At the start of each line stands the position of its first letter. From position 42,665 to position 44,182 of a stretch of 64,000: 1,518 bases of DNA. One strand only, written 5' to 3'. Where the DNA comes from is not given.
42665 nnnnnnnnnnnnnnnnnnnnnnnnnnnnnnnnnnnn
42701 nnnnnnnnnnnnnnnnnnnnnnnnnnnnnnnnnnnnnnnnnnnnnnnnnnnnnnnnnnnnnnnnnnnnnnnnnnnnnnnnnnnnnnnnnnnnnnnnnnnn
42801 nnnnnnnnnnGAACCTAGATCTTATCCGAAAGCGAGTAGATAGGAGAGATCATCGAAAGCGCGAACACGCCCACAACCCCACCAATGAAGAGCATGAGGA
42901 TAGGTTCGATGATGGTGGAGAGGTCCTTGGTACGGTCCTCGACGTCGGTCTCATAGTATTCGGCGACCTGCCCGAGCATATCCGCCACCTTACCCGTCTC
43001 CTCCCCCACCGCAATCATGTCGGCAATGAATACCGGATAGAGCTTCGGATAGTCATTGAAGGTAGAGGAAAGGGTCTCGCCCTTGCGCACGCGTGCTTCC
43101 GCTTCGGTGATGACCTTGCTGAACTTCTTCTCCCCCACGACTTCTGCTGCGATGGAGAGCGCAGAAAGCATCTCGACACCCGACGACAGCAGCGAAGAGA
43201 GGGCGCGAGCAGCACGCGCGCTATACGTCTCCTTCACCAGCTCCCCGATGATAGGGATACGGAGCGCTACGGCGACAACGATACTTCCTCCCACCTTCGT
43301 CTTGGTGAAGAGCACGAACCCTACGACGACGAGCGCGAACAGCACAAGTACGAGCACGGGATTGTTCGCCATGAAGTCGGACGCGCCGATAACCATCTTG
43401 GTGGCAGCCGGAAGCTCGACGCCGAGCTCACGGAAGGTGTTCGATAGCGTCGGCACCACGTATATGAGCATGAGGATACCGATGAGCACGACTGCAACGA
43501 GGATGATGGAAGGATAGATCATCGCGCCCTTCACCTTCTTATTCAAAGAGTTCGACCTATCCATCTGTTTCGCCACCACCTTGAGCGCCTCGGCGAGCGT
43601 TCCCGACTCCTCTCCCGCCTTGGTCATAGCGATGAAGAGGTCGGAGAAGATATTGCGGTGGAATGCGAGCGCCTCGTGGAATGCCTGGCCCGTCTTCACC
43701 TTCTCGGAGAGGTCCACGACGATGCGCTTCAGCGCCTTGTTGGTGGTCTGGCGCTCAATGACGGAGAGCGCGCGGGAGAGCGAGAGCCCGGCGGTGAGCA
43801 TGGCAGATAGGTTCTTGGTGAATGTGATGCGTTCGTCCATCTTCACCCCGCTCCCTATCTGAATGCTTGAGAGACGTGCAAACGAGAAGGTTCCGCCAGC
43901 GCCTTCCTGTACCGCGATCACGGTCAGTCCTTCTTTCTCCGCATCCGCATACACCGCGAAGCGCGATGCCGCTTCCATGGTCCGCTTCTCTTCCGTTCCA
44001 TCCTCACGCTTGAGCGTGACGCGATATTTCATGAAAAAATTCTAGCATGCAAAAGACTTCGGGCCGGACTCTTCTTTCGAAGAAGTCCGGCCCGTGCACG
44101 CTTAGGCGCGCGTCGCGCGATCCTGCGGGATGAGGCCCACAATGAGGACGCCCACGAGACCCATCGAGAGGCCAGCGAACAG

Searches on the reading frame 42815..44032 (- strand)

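Call 99: search_protein_families(library=pfam, proteins=[window:42815-44032:-], max_evalue=0.00001)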
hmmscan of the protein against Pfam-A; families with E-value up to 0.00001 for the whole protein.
window:42815-44032:- (405 aa): 1 family
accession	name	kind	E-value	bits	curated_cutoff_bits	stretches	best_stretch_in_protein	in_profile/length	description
PF00482.28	T2SSF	-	7.9e-58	194.3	25.2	2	275-397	2-125/125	Type II secretion system (T2SS), protein F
